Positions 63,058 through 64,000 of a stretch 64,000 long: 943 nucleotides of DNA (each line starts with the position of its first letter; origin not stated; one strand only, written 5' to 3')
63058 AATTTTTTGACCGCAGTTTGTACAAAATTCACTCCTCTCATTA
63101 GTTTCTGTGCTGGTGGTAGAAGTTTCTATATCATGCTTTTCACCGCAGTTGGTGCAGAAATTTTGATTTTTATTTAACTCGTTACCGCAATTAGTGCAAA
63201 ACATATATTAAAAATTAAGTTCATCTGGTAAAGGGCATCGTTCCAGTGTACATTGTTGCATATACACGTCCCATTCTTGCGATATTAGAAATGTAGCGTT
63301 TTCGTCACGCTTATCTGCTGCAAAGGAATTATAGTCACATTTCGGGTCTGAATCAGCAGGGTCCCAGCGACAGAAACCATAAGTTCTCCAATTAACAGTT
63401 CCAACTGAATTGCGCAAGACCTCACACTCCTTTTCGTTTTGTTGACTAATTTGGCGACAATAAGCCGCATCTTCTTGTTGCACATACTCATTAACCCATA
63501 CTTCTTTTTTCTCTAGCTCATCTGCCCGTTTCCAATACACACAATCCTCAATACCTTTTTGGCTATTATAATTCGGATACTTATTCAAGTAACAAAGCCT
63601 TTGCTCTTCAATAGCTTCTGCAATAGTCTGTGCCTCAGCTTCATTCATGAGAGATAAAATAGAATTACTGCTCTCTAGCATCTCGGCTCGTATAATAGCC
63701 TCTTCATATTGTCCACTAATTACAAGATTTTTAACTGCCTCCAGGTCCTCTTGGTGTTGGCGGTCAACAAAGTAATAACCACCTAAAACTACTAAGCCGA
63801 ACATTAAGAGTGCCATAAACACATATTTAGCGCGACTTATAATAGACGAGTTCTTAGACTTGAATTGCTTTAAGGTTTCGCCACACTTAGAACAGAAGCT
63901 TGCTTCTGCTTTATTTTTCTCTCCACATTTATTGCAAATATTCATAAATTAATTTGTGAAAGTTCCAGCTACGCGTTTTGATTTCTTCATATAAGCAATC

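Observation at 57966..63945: Seven-gene, tightly packed operon in which six products carry CxxC-x10-12-CxxC zinc ribbons fused to membrane spans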

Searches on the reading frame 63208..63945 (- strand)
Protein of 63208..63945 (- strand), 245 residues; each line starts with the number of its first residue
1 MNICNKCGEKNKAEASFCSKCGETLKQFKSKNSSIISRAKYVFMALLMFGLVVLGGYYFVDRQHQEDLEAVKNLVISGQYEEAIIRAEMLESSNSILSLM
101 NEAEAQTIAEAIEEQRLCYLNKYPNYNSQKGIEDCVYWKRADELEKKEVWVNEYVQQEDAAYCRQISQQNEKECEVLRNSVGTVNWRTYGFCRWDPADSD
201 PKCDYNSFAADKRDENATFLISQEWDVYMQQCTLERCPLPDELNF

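Call 3: search_protein_families(library=pfam, proteins=[window:63208-63945:-], max_evalue=0.1)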
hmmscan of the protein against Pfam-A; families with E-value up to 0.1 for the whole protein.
window:63208-63945:- (245 aa): 7 families
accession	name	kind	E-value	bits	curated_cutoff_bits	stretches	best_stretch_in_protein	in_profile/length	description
PF13240.11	Zn_Ribbon_1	-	1.6e-06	28.2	25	1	4-23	2-21/23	zinc-ribbon domain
PF13248.11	Zn_ribbon_3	-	0.00035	20.4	27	1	1-23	2-24/26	zinc-ribbon domain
PF12773.13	DZR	-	0.00037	21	27.3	1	4-26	1-23/45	Double zinc ribbon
PF24463.1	DUF7577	-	0.00042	20.3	28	1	4-25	5-26/27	Domain of unknown function (DUF7577)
PF00641.23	Zn_ribbon_RanBP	-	0.019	14.7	27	1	4-22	7-25/30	Zn-finger in Ran binding protein and others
PF09889.16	DUF2116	-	0.031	14.7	26.8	1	4-48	6-54/59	Probable treble clef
PF18912.6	DZR_2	-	0.077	13.3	27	1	3-26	23-47/56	Double zinc ribbon domain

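Call 4: search_protein_families(library=ncbifam, proteins=[window:63208-63945:-], max_evalue=0.1)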
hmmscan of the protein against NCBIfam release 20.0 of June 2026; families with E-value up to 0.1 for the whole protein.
window:63208-63945:- (245 aa): 1 family
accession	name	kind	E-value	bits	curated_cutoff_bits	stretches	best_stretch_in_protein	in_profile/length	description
NF003161.0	PRK04136.1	equivalog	0.00058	19.3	54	1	2-32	15-45/49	50S ribosomal protein L40e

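Call 8: find_encoding_contigs(protein=window:63208-63945:-, flank=10000, max_places=6)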
Protein window:63208-63945:- (245 aa): 9 contigs read that carry it; 6 places shown.
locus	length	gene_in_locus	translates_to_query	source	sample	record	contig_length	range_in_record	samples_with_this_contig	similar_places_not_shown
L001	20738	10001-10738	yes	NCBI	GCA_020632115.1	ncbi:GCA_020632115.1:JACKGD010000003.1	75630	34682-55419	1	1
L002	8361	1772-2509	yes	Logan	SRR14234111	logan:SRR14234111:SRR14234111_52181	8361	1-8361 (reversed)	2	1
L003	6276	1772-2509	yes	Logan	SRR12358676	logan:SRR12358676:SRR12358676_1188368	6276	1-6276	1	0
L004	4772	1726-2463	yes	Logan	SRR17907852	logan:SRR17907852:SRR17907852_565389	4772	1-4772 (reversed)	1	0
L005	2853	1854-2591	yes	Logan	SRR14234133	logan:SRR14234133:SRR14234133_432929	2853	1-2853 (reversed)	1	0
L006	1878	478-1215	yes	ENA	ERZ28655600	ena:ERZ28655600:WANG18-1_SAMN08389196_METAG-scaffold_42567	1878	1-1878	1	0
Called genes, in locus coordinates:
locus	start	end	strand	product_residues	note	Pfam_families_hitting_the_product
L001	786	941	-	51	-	-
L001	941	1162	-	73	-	-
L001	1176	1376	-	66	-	-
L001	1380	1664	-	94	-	-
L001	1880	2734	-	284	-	-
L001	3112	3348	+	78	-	-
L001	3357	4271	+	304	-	-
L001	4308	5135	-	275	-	PF06114:Peptidase_M78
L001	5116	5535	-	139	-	PF12844:HTH_19, PF13560:HTH_31, PF01381:HTH_3, PF13443:HTH_26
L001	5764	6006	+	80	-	-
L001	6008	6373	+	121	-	PF14462:Prok-E2_E (weak)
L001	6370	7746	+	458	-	PF00899:ThiF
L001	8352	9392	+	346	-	PF13240:Zn_Ribbon_1 (weak)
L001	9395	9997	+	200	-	PF10754:DUF2569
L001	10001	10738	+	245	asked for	PF13240:Zn_Ribbon_1 (weak)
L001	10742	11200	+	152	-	PF12773:DZR, PF13240:Zn_Ribbon_1 (weak), PF13248:Zn_ribbon_3 (faint), PF13240:Zn_Ribbon_1 (weak)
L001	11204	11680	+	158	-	PF12773:DZR (faint), PF17032:Zn_ribbon_15, PF13240:Zn_Ribbon_1 (weak)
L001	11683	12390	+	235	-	PF13240:Zn_Ribbon_1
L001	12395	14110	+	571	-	PF13240:Zn_Ribbon_1 (weak), PF13365:Trypsin_2, PF08239:SH3_3 (weak)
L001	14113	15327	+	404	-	-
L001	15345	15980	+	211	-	PF13240:Zn_Ribbon_1, PF14172:DUF4309 (faint), PF14504:CAP_assoc_N (weak)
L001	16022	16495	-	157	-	-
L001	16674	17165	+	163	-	-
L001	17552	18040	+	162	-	PF09900:DUF2127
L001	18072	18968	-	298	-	-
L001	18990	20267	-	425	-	PF00989:PAS (weak), PF13426:PAS_9, PF00512:HisKA, PF02518:HATPase_c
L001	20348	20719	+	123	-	PF00072:Response_reg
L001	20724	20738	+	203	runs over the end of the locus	-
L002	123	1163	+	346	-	PF13240:Zn_Ribbon_1 (weak)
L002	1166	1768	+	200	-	PF10754:DUF2569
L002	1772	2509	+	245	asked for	PF13240:Zn_Ribbon_1 (weak)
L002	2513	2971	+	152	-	PF12773:DZR, PF13240:Zn_Ribbon_1 (weak), PF13248:Zn_ribbon_3 (faint), PF13240:Zn_Ribbon_1 (weak)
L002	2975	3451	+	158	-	PF12773:DZR (faint), PF17032:Zn_ribbon_15, PF13240:Zn_Ribbon_1 (weak)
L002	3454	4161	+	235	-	PF13240:Zn_Ribbon_1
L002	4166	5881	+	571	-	PF13240:Zn_Ribbon_1 (weak), PF13365:Trypsin_2, PF08239:SH3_3 (weak)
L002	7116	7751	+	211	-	PF13240:Zn_Ribbon_1, PF14172:DUF4309 (faint), PF14504:CAP_assoc_N (weak)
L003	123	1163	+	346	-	PF13240:Zn_Ribbon_1 (weak)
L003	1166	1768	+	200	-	PF10754:DUF2569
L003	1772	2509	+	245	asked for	PF13240:Zn_Ribbon_1 (weak)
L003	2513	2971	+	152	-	PF12773:DZR, PF13240:Zn_Ribbon_1 (weak), PF13248:Zn_ribbon_3 (faint), PF13240:Zn_Ribbon_1 (weak)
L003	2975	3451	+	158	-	PF12773:DZR (faint), PF17032:Zn_ribbon_15, PF13240:Zn_Ribbon_1 (weak)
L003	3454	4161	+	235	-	PF13240:Zn_Ribbon_1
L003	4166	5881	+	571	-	PF13240:Zn_Ribbon_1 (weak), PF13365:Trypsin_2, PF08239:SH3_3 (weak)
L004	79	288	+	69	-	PF12773:DZR (weak), PF13240:Zn_Ribbon_1 (weak), PF13248:Zn_ribbon_3 (weak)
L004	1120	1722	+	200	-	PF10754:DUF2569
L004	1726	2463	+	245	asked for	PF13240:Zn_Ribbon_1 (weak)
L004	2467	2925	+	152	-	PF12773:DZR, PF13240:Zn_Ribbon_1 (weak), PF13248:Zn_ribbon_3 (faint), PF13240:Zn_Ribbon_1 (weak)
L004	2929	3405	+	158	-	PF12773:DZR (faint), PF17032:Zn_ribbon_15, PF13240:Zn_Ribbon_1 (weak)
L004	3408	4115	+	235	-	PF13240:Zn_Ribbon_1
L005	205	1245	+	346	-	PF13240:Zn_Ribbon_1 (weak)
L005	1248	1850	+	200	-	PF10754:DUF2569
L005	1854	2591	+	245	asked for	PF13240:Zn_Ribbon_1 (weak)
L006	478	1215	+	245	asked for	PF13240:Zn_Ribbon_1 (weak)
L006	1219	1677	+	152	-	PF12773:DZR, PF13240:Zn_Ribbon_1 (weak), PF13248:Zn_ribbon_3 (faint), PF13240:Zn_Ribbon_1 (weak)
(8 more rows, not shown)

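Call 13: search_protein_families(library=padloc, proteins=[L001:8352-9392:+, L001:9395-9997:+, window:63208-63945:-], max_evalue=0.01)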
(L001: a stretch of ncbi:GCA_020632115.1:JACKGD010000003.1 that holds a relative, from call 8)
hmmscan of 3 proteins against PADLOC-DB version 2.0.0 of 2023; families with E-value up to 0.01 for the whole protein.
L001:8352-9392:+ (346 aa): 0 families

L001:9395-9997:+ (200 aa): 1 family
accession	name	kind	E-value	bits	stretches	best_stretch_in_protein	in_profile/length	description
PDLC00663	Effector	-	0.0022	15.5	1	87-166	5-83/317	1TM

window:63208-63945:- (245 aa): 0 families

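Call 14: search_protein_families(library=phrogs, proteins=[L001:8352-9392:+, L001:9395-9997:+, window:63208-63945:-], max_evalue=0.01)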
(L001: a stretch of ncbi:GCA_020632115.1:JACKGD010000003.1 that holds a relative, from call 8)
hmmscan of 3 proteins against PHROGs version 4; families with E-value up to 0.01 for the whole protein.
L001:8352-9392:+ (346 aa): 3 families
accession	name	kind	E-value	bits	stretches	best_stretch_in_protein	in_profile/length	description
phrog_2546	-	unknown function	6.3e-06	27.5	1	1-29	1-29/180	-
phrog_6586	-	unknown function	0.00075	20.4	0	162-243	15-98/129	-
phrog_38187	-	unknown function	0.0049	18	0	15-62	4-52/144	-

L001:9395-9997:+ (200 aa): 4 families
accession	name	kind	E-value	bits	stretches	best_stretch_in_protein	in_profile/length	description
phrog_2546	-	unknown function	5.3e-05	24.5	1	1-30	1-30/180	-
phrog_16989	-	moron, auxiliary metabolic gene and host takeover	0.00048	21.2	1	2-81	8-87/122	membrane protein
phrog_27136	-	unknown function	0.0014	19.2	1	2-43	3-41/224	-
phrog_26207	-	unknown function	0.0043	18.2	0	98-124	41-67/77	-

window:63208-63945:- (245 aa): 1 family
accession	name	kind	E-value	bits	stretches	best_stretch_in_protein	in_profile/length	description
phrog_2546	-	unknown function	0.0061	17.8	0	4-60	3-41/180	-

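Call 55: search_protein_families(library=pfam, proteins=[L001:8352-9392:+, L001:9395-9997:+, L001:6370-7746:+, L001:6008-6373:+, L001:5764-6006:+, L001:3357-4271:+, L001:1880-2734:-], max_evalue=0.01)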
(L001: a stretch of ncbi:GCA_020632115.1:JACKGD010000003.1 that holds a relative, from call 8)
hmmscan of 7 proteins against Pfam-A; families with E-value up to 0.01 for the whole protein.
L001:8352-9392:+ (346 aa): 3 families
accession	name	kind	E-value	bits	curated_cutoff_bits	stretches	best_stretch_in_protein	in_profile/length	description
PF13240.11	Zn_Ribbon_1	-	3.3e-06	27.2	25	1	2-23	1-22/23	zinc-ribbon domain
PF13248.11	Zn_ribbon_3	-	9.6e-05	22.2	27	1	2-23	4-25/26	zinc-ribbon domain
PF12773.13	DZR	-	0.00011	22.7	27.3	1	3-24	1-22/45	Double zinc ribbon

L001:9395-9997:+ (200 aa): 5 families
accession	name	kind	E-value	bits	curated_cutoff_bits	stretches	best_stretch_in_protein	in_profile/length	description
PF10754.15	DUF2569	-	4.1e-22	79.6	26.5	1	49-199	2-143/143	Protein of unknown function (DUF2569)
PF13240.11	Zn_Ribbon_1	-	0.00045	20.3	25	1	2-23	1-22/23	zinc-ribbon domain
PF12773.13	DZR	-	0.0052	17.4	27.3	1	3-24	1-22/45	Double zinc ribbon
PF06781.17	CrgA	-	0.0063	17.1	24.8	0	46-69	61-84/89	Cell division protein CrgA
PF13248.11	Zn_ribbon_3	-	0.0087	15.9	27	0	3-22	5-24/26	zinc-ribbon domain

L001:6370-7746:+ (458 aa): 8 families
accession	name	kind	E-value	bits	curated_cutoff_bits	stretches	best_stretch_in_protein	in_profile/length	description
PF00899.27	ThiF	-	7.8e-31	107.5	28.1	1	182-326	8-150/238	ThiF family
PF02826.25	2-Hacid_dh_C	-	6.4e-05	22.8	25.1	1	183-227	22-68/178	D-isomer specific 2-hydroxyacid dehydrogenase, NAD binding domain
PF03435.24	Sacchrp_dh_NADP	-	0.00031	21.5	25.1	1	197-274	1-79/129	Saccharopine dehydrogenase NADP binding domain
PF02558.23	ApbA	-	0.00035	20.6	22.2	1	197-250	1-52/150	Ketopantoate reductase PanE/ApbA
PF02254.24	TrkA_N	-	0.002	18.9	23.8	1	199-232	3-35/116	TrkA-N domain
PF02737.24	3HCDH_N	-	0.0044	17.4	22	1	196-266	1-73/180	3-hydroxyacyl-CoA dehydrogenase, NAD binding domain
PF03721.20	UDPG_MGDP_dh_N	-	0.0061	16.6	27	0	196-228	2-33/187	UDP-glucose/GDP-mannose dehydrogenase family, NAD binding domain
PF03807.23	F420_oxidored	-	0.0074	17.3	21.6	0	196-237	1-43/94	NADP oxidoreductase coenzyme F420-dependent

L001:6008-6373:+ (121 aa): 1 family
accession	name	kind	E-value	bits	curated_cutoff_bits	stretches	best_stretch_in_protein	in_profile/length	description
PF14462.11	Prok-E2_E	-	4.7e-07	30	25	1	10-119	9-122/123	Prokaryotic E2 family E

L001:5764-6006:+ (80 aa): 0 families

L001:3357-4271:+ (304 aa): 0 families

L001:1880-2734:- (284 aa): 0 families

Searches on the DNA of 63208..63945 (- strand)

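Call 52: search_rna_families(source=L001, start=7700, end=8400, threshold=evalue, max_evalue=1)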
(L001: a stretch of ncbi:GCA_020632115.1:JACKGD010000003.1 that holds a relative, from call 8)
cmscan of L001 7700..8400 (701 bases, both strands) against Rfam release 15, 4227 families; matches with E-value up to 1: 3.
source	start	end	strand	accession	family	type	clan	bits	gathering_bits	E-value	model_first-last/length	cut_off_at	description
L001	7916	7975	+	RF01772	rnk_pseudo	Cis-reg; leader;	-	21.9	55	0.3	1-108/108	no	Pseudomonas rnk leader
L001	7927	7985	+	RF02621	BSnc120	Gene; sRNA;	-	21.6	114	0.031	1-88/88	no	Brucella sRNA 120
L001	7933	7972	-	RF00932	mir-471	Gene; miRNA;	-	18.8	80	0.54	11-56/66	no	mir-471 microRNA precursor family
